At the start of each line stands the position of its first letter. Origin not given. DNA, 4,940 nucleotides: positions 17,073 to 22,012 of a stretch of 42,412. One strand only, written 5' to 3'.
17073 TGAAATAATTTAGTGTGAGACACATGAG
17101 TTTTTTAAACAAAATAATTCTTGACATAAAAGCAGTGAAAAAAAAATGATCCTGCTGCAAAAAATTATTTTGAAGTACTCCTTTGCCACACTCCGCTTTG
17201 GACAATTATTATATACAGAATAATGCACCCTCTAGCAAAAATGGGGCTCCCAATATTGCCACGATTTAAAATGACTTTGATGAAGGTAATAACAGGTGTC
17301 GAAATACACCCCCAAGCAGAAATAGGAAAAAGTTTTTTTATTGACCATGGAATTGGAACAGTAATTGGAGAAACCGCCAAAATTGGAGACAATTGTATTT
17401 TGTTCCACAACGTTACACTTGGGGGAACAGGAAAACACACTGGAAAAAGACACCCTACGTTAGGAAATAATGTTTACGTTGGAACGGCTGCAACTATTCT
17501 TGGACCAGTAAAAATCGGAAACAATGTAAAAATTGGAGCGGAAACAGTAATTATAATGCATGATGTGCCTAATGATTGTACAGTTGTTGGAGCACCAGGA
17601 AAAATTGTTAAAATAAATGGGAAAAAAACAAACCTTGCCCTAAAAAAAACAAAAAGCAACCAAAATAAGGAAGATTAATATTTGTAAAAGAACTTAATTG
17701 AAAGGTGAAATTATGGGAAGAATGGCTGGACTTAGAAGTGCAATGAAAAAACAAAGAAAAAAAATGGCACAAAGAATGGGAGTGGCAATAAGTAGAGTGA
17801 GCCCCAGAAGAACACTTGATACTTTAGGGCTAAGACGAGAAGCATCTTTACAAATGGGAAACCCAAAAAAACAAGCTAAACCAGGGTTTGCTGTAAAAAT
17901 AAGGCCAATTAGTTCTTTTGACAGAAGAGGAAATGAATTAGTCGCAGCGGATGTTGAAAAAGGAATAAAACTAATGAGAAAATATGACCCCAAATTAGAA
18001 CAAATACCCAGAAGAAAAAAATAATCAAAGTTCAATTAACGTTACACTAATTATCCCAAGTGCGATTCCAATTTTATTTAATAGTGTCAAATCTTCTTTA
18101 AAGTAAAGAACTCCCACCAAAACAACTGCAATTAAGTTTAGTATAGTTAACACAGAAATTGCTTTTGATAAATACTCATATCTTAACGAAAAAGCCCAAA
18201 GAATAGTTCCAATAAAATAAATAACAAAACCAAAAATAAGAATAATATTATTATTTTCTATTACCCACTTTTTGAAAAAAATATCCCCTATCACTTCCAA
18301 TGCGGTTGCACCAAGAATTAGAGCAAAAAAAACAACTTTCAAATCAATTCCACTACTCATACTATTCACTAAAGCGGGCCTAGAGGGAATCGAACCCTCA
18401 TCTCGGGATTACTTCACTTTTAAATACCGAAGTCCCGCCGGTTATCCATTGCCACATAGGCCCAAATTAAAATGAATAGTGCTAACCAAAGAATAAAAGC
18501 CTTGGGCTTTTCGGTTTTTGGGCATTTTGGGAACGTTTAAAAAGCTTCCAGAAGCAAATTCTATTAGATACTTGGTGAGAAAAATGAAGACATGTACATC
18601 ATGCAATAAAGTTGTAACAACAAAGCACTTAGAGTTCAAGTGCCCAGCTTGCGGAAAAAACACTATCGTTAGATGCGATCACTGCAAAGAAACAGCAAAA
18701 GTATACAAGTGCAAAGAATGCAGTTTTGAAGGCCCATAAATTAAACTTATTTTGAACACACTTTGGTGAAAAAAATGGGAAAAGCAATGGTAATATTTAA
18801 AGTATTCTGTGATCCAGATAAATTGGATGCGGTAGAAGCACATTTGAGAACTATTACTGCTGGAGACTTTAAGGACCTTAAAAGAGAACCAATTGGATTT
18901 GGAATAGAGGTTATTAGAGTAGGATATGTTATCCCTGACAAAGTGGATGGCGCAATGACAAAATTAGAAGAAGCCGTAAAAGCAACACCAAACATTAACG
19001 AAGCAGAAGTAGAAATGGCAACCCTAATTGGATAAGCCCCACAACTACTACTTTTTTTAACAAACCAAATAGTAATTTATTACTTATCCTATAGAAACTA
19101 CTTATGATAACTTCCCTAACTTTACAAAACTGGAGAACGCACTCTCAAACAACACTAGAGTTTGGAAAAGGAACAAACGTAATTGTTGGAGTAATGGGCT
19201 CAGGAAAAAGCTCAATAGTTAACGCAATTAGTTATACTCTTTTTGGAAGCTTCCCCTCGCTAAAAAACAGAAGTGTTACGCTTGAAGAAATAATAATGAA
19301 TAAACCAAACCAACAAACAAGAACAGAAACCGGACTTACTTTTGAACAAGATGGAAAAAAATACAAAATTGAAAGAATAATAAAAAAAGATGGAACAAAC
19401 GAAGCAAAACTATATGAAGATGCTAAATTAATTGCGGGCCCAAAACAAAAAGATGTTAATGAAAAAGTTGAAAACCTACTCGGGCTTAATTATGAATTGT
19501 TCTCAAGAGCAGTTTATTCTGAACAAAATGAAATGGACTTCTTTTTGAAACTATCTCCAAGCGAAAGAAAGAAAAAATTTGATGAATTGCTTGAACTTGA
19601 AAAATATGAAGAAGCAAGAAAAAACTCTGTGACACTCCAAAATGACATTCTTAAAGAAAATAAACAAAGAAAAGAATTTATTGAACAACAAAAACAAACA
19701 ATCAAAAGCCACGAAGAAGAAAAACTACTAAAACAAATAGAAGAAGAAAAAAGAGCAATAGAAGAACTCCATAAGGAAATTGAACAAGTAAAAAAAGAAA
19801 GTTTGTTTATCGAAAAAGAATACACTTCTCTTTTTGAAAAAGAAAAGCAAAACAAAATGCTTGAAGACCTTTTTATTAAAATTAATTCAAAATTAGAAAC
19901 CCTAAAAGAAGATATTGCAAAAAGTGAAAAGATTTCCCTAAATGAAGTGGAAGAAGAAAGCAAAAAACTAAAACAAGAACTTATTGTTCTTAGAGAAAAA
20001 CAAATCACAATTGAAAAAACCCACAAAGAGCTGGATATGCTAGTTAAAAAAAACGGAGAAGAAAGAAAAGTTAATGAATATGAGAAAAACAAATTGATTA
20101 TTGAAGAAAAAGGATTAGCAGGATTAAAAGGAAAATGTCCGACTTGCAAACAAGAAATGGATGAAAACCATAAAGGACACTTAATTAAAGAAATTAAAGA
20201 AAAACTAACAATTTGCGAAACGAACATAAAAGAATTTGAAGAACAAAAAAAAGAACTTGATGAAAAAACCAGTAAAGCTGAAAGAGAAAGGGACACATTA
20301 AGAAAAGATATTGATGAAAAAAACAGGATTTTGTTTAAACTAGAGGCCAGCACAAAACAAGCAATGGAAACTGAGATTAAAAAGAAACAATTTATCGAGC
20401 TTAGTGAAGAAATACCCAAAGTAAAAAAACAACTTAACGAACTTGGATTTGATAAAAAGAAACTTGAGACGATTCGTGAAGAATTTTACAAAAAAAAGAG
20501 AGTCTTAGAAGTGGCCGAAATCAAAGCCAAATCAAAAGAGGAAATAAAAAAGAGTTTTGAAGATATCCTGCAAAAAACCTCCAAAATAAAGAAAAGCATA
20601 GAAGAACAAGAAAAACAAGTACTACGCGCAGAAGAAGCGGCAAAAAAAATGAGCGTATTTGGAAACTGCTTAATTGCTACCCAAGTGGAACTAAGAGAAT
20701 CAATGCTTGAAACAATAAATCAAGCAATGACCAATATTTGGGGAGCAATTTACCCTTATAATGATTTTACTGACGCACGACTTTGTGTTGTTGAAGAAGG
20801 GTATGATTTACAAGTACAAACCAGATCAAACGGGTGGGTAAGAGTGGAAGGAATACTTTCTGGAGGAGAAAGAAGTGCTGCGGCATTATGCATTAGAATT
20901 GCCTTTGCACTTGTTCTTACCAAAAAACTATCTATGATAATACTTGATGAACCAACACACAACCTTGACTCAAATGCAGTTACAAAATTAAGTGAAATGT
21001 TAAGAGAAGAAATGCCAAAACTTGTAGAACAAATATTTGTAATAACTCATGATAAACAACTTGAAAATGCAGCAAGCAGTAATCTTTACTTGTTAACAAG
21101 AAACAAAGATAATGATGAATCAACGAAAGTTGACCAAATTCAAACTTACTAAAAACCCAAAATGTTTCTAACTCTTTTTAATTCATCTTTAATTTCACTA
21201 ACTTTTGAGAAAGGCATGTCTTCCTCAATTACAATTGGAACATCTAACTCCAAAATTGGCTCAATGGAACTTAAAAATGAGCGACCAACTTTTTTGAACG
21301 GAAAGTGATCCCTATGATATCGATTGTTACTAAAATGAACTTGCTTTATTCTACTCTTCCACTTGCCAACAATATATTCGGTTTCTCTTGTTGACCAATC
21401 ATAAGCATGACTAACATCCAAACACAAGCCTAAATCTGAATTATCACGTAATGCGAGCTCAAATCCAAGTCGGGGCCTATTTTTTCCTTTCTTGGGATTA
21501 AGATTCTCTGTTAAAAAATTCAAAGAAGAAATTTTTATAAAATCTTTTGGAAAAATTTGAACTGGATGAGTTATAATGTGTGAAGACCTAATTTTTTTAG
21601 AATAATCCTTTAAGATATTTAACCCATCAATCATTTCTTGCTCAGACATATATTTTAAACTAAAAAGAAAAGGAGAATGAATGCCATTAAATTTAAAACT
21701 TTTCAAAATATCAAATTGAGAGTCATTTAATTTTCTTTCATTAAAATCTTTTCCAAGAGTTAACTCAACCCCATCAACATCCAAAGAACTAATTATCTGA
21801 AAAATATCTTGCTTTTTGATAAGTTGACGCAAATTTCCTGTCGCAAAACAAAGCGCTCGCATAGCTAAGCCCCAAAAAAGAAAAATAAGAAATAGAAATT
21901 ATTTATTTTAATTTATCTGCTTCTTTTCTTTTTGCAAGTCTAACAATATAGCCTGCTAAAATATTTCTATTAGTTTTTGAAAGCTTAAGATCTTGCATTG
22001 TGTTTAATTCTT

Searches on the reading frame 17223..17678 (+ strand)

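Call 44: search_protein_families(library=pfam, proteins=[window:17223-17678:+], max_evalue=0.001)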
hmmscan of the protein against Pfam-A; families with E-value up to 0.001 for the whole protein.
window:17223-17678:+ (151 aa): 2 families
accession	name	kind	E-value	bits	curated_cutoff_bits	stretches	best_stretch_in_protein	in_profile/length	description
PF00132.30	Hexapep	-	1.4e-12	47.2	27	1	77-110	1-34/36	Bacterial transferase hexapeptide (six repeats)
PF25084.1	LbH_EIF2B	-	0.00015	22.2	54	0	24-67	54-100/105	EIF2B subunit epsilon LbH domain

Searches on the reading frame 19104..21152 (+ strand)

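Call 10: search_protein_families(library=pfam, proteins=[window:19104-21152:+], max_evalue=0.01)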
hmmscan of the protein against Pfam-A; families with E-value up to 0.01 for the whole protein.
window:19104-21152:+ (682 aa): 7 families
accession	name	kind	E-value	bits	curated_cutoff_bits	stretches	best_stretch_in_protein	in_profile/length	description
PF13476.12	AAA_23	-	2.5e-22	80.9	27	1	4-227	1-201/201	AAA domain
PF02463.25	SMC_N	-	2.2e-13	50.6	40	1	1-103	1-113/220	RecF/RecN/SMC N terminal domain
PF13555.12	AAA_29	-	2e-07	31.1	27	1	3-48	2-48/61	P-loop containing region of AAA domain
PF13175.12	AAA_15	-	5.1e-07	30.1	32.1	1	1-362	1-306/374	AAA ATPase domain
PF13304.12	AAA_21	-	1.9e-06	28.6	27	1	364-650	84-299/304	AAA domain, putative AbiEii toxin, Type IV TA system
PF13558.12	SbcC_Walker_B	-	9.8e-06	26.2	27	1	571-634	16-89/90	SbcC/RAD50-like, Walker B motif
PF04423.19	Rad50_zn_hook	-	1.3e-05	25.4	24.3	1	338-368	15-45/52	Rad50 zinc hook motif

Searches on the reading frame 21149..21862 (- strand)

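Call 10: search_protein_families(library=pfam, proteins=[window:21149-21862:-], max_evalue=0.01)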
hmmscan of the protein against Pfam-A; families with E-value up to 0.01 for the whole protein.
window:21149-21862:- (237 aa): 1 family
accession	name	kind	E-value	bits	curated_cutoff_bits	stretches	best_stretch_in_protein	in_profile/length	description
PF01261.30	AP_endonuc_2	-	0.00023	21.4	31.1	1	140-186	149-199/249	Xylose isomerase-like TIM barrel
